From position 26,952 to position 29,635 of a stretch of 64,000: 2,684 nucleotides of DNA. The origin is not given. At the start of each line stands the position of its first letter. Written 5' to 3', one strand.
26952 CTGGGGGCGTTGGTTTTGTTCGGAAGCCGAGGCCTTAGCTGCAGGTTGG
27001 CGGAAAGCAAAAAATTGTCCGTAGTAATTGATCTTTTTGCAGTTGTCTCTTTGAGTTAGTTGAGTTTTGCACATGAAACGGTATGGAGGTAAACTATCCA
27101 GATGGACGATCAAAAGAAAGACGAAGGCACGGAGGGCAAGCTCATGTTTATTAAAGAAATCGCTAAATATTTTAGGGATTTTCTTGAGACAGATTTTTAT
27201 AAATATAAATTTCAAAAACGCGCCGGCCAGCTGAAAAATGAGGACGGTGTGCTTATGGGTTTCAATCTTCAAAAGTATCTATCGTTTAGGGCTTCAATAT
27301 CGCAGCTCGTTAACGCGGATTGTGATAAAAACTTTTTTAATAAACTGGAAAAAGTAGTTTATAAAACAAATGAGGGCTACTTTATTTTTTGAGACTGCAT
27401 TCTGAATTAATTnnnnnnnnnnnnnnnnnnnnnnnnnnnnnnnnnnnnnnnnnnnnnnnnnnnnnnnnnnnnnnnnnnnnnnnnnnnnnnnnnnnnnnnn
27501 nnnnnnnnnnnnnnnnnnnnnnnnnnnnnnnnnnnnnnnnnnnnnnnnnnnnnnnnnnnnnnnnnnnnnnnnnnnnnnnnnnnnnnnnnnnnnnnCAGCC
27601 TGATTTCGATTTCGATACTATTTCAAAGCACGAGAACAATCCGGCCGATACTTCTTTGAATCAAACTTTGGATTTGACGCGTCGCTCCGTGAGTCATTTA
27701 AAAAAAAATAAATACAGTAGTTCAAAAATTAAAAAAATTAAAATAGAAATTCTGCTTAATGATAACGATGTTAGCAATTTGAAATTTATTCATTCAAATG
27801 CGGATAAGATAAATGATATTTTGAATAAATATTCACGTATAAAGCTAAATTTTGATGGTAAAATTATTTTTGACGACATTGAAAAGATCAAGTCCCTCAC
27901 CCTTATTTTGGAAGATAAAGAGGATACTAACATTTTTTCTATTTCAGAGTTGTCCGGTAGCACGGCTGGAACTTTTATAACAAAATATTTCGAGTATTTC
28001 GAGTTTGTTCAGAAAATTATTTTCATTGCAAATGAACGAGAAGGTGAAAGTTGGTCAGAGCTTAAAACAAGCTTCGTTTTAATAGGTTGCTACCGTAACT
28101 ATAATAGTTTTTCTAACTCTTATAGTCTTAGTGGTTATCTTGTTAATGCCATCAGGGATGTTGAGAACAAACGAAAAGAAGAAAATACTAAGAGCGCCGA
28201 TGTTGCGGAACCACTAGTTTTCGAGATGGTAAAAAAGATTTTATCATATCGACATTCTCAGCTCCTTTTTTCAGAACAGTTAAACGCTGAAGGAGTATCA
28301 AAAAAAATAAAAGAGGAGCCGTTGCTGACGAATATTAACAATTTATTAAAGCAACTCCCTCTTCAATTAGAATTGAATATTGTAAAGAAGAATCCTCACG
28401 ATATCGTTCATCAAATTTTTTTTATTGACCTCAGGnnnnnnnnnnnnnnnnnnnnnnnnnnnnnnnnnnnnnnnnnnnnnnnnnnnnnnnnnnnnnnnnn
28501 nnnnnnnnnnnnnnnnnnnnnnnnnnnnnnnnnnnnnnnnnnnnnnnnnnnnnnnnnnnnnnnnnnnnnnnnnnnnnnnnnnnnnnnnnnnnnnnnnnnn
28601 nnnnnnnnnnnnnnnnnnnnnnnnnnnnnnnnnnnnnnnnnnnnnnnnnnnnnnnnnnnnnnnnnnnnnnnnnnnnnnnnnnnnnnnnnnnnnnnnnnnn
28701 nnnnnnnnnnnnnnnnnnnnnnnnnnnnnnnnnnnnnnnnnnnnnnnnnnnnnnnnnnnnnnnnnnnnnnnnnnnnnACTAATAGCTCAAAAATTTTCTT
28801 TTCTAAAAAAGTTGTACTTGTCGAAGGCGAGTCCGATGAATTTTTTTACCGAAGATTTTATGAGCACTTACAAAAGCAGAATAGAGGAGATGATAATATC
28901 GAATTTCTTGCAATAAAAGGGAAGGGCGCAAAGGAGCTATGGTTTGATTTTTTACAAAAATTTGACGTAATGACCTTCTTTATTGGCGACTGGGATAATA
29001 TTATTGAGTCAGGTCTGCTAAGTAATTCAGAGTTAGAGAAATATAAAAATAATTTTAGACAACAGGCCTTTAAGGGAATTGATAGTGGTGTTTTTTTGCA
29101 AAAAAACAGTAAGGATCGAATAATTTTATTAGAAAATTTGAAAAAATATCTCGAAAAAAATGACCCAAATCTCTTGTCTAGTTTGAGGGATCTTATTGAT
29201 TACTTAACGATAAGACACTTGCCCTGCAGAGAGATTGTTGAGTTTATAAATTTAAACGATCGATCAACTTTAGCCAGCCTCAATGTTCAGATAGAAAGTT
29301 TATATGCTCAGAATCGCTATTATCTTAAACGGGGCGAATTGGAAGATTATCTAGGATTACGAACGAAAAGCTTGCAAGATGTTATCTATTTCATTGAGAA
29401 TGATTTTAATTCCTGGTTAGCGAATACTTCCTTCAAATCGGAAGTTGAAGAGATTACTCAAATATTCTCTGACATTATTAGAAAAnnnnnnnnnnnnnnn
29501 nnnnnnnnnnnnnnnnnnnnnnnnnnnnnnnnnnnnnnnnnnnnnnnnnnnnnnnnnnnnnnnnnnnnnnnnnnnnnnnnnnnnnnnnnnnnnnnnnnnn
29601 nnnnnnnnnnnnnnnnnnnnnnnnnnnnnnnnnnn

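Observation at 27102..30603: OLD-family ATPase/Toprim nuclease translationally coupled to a Swt1-like HEPN protein: a candidate undescribed anti-phage cassette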

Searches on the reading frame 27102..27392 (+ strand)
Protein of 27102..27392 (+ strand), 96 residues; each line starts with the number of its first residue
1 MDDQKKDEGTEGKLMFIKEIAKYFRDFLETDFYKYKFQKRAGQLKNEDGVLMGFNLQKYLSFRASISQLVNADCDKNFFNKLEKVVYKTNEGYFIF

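Call 3: search_protein_families(library=pfam, proteins=[window:27102-27392:+], max_evalue=1)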
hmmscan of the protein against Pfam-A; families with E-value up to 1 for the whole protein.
window:27102-27392:+ (96 aa): 1 family
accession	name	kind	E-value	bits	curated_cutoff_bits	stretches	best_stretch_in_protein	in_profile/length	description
PF24990.1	PAS_13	-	0.35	11.6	27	1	45-92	16-63/143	ERT1/acuK family PAS domain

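Call 4: search_protein_families(library=padloc, proteins=[window:27102-27392:+], max_evalue=1)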
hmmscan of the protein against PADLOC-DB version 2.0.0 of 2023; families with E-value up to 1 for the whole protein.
window:27102-27392:+ (96 aa): 0 families

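Call 5: search_protein_families(library=ncbifam, proteins=[window:27102-27392:+], max_evalue=1)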
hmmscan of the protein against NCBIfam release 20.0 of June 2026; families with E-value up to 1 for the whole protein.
window:27102-27392:+ (96 aa): 1 family
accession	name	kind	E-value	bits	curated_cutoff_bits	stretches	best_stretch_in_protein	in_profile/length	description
NF052618.1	slr1658_cyano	equivalog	0.052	13.1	200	1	56-88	114-146/191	slr1658 family protein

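Call 36: search_protein_families(library=phrogs, proteins=[window:27102-27392:+], max_evalue=0.1)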
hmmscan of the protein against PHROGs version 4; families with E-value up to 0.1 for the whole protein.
window:27102-27392:+ (96 aa): 0 families

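Call 90: list_cluster_members(proteins=[window:27102-27392:+, window:27416-29488:+, window:29485-30603:+])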
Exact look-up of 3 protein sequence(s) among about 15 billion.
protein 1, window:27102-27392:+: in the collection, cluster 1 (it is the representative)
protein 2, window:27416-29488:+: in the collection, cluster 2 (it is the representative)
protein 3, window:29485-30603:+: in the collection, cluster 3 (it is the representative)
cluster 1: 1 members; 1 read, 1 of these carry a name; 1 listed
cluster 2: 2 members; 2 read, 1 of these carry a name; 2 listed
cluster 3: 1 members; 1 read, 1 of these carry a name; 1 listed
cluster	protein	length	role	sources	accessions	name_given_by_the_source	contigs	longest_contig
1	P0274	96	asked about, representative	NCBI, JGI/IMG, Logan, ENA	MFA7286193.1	MAG: hypothetical protein WC052_00825 [Patescibacteria group bacterium] | hypothetical protein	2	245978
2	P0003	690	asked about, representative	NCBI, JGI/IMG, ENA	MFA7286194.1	MAG: AAA family ATPase [Patescibacteria group bacterium]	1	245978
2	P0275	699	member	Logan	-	-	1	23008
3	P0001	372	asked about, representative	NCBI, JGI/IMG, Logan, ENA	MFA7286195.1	MAG: hypothetical protein WC052_00835 [Patescibacteria group bacterium]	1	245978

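Call 93: search_dna_similar(query=window:27102-27392:+, collection=phages, mode=protein, max_evalue=0.01, max_rows=10)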
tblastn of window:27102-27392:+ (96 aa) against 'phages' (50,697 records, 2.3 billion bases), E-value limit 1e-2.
No match.

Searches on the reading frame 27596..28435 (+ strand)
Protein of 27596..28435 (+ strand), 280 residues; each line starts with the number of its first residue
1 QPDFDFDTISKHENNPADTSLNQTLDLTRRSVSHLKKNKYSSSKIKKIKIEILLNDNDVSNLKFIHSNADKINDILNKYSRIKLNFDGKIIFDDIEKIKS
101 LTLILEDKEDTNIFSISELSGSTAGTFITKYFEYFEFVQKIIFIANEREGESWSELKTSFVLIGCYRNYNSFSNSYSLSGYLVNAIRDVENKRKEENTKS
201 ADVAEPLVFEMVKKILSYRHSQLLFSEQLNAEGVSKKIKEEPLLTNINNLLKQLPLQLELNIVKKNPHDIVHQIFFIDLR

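Call 83: search_protein_families(library=padloc, proteins=[window:27596-28435:+], max_evalue=0.01)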
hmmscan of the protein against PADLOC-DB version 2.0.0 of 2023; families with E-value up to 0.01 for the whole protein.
window:27596-28435:+ (280 aa): 0 families

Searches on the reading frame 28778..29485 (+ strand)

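Call 83: search_protein_families(library=padloc, proteins=[window:28778-29485:+], max_evalue=0.01)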
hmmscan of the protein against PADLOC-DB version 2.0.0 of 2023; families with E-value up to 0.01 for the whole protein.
window:28778-29485:+ (236 aa): 14 families
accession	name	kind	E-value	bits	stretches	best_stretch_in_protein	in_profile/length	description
PDLC02358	Old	-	4e-13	47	1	1-228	376-573/578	Old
PDLC00065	GajA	-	3.6e-07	27.3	1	2-78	436-510/670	AAA ATPase domain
PDLC00098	GajA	-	7.3e-07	26.3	1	6-97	373-461/534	AAA ATPase domain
PDLC00088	GajA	-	3.4e-06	25.1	1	2-85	137-215/372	AAA ATPase domain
PDLC00067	GajA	-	1e-05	22.3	1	5-108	392-493/604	AAA ATPase domain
PDLC00102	GajA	-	2.3e-05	21.1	1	6-52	372-418/532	AAA ATPase domain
PDLC00066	GajA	-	0.00012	18.8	1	4-73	366-433/567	AAA ATPase domain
PDLC00078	GajA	-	0.00016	18.5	1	5-54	408-454/580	AAA ATPase domain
PDLC00085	GajA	-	0.00029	17.7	1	6-128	375-487/580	AAA ATPase domain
PDLC00061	GajA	-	0.00052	16.6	1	5-128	414-536/652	AAA ATPase domain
PDLC00087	GajA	-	0.0012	16.7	1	5-48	11-53/211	AAA ATPase domain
PDLC00070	GajA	-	0.0033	14.1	1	4-83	382-452/596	AAA ATPase domain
PDLC00090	GajA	-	0.0067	13.1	1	6-55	412-460/659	AAA ATPase domain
PDLC02983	AriB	-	0.0087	14.2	0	10-36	2-28/236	-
